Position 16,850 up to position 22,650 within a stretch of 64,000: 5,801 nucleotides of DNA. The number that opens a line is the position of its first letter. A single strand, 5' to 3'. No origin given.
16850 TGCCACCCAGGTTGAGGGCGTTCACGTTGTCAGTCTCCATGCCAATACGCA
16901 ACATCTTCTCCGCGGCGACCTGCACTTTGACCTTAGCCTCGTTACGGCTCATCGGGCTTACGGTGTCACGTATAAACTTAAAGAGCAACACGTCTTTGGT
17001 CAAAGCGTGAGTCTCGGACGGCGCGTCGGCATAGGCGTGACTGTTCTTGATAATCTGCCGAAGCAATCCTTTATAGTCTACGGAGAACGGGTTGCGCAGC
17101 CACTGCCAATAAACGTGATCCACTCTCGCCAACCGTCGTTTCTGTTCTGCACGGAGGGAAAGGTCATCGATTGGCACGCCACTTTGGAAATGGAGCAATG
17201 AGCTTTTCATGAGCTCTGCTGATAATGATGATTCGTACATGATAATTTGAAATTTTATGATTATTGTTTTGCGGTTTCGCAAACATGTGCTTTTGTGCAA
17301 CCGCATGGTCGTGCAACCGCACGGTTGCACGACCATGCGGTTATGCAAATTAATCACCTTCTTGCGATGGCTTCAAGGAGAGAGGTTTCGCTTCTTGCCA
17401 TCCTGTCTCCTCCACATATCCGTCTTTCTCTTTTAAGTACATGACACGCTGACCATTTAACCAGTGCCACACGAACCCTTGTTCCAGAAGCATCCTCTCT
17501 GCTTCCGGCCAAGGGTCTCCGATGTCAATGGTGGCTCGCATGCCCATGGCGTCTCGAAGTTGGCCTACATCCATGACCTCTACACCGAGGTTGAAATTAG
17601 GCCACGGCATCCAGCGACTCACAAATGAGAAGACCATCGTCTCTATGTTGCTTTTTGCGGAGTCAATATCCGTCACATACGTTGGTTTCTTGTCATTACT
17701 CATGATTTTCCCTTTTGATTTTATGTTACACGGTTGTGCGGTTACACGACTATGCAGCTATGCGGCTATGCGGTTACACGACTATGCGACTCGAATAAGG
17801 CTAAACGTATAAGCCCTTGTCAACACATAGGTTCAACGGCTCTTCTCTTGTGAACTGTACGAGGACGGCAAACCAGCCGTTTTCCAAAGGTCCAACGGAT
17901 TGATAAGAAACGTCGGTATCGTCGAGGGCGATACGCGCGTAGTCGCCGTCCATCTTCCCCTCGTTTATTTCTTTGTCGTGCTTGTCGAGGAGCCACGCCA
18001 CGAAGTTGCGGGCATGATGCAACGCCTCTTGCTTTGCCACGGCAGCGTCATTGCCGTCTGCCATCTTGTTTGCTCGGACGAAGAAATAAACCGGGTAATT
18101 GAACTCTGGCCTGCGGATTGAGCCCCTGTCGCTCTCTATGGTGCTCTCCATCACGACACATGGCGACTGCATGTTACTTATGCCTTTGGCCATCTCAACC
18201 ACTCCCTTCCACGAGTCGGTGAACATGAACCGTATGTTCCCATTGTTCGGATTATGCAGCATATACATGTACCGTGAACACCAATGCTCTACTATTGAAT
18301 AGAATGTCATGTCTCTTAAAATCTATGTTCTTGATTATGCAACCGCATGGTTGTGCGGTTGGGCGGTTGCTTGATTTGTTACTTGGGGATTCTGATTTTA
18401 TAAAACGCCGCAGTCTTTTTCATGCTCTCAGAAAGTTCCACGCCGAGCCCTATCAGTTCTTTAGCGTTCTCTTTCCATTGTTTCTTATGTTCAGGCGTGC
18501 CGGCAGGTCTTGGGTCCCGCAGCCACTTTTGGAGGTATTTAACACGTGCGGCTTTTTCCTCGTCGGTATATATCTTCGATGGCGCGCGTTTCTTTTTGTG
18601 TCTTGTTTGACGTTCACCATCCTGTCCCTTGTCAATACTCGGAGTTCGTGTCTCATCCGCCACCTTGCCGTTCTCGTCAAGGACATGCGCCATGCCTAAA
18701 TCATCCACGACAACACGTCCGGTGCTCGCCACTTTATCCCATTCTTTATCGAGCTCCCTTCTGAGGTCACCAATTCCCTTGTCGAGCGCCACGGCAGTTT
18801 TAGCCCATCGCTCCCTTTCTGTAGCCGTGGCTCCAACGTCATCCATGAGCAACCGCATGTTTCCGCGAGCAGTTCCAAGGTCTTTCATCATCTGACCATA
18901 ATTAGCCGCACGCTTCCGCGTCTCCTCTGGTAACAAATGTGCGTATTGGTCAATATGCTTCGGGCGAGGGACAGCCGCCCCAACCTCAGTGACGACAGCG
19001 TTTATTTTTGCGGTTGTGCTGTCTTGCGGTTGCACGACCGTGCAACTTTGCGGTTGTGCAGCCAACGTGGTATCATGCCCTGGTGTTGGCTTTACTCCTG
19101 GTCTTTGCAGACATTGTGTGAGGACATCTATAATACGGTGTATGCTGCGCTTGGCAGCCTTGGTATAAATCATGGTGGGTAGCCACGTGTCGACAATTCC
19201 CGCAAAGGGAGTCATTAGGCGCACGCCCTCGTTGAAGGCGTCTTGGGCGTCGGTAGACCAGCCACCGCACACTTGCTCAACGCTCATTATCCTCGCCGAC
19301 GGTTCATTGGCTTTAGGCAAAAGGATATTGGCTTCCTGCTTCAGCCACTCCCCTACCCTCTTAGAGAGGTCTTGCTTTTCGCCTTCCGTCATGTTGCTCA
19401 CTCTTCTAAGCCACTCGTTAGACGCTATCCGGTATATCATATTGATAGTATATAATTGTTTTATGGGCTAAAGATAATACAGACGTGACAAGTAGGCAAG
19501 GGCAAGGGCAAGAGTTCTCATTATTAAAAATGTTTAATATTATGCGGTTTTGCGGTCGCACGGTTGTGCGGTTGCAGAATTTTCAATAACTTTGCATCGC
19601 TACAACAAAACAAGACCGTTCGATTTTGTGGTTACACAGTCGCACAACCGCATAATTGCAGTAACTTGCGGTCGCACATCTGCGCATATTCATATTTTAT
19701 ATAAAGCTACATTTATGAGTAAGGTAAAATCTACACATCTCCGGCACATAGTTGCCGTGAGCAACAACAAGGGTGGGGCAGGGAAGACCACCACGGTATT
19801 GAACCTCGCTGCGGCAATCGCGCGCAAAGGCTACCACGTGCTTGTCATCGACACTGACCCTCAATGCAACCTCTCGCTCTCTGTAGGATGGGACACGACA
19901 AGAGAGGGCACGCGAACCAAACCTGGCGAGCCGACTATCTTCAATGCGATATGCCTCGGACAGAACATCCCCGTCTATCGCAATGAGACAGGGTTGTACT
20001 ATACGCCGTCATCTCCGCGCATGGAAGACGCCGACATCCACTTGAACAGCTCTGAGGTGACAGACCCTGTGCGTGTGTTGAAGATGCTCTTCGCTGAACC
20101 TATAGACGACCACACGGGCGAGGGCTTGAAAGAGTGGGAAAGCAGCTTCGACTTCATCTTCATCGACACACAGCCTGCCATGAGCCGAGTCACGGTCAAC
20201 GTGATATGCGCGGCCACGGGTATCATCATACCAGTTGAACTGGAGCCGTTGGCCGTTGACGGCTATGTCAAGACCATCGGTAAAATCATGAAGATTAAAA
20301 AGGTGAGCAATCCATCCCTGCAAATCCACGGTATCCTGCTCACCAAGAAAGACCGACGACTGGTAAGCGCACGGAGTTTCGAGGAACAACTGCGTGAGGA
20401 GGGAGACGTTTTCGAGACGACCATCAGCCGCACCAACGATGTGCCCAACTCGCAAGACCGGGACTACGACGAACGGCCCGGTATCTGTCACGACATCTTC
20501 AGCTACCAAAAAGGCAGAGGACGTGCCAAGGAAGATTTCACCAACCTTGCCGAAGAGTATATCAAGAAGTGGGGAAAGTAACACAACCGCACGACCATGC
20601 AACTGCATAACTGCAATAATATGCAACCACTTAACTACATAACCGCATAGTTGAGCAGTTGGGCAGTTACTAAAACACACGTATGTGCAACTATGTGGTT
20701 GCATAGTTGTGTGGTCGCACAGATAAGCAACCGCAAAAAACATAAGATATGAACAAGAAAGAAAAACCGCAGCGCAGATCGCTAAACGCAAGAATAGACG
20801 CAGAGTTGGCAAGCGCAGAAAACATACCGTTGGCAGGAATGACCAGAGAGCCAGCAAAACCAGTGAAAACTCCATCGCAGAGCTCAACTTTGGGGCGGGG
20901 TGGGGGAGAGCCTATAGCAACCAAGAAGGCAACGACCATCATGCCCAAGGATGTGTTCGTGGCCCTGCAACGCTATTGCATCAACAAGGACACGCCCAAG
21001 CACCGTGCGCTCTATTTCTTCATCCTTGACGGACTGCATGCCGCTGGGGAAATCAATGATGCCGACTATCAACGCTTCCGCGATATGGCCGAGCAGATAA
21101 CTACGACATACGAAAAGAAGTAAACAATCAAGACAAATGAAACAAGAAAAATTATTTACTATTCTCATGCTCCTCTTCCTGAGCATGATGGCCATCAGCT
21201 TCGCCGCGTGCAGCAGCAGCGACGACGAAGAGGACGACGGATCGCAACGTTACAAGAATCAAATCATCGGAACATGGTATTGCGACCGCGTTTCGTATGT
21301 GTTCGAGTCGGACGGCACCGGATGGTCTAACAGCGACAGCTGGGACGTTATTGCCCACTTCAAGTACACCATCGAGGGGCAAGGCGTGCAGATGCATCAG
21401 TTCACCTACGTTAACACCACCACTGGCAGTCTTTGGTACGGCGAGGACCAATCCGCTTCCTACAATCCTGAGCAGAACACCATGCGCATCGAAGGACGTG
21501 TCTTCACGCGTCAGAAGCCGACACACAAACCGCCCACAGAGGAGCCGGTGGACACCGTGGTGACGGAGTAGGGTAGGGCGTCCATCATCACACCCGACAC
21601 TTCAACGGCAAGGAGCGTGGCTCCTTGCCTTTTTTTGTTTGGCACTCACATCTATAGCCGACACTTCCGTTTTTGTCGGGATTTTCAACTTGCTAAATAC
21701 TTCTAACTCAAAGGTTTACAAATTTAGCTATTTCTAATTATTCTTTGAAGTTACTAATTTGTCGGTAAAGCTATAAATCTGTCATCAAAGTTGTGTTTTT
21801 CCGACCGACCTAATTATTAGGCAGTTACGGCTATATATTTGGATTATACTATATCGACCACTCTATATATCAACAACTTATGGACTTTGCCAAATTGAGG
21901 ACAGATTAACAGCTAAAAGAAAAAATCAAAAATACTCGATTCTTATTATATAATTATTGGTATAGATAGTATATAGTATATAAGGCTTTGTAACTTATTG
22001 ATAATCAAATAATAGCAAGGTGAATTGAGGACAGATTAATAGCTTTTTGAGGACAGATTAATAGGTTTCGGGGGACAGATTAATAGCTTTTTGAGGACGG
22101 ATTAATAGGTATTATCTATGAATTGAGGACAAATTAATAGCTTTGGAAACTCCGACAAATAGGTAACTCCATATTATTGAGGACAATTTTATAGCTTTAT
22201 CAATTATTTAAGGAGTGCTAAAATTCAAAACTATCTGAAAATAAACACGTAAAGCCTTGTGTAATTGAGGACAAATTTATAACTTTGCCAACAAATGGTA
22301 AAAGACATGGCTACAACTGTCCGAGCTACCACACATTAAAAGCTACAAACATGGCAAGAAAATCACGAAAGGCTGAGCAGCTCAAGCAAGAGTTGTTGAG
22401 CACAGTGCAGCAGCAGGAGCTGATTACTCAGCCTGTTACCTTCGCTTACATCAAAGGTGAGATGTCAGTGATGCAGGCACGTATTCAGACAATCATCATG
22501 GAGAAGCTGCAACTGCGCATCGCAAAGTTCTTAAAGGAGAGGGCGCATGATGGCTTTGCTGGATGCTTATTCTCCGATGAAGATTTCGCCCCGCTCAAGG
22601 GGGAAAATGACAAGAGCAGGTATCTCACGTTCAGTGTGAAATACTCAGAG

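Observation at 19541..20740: GGTT/AACC boxes in strict 8-bp register flanking parA: a parH-like centromere/operator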

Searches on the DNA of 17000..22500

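Call 69: search_rna_families(source=window, start=17000, end=22500, threshold=evalue, max_evalue=1)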
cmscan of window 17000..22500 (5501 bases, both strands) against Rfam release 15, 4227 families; matches with E-value up to 1: 1.
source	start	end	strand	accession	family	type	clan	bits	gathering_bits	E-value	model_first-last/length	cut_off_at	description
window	21595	21710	-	RF02055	STnc380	Gene; sRNA;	-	22.4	60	0.44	1-108/108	no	Enterobacterial sRNA STnc380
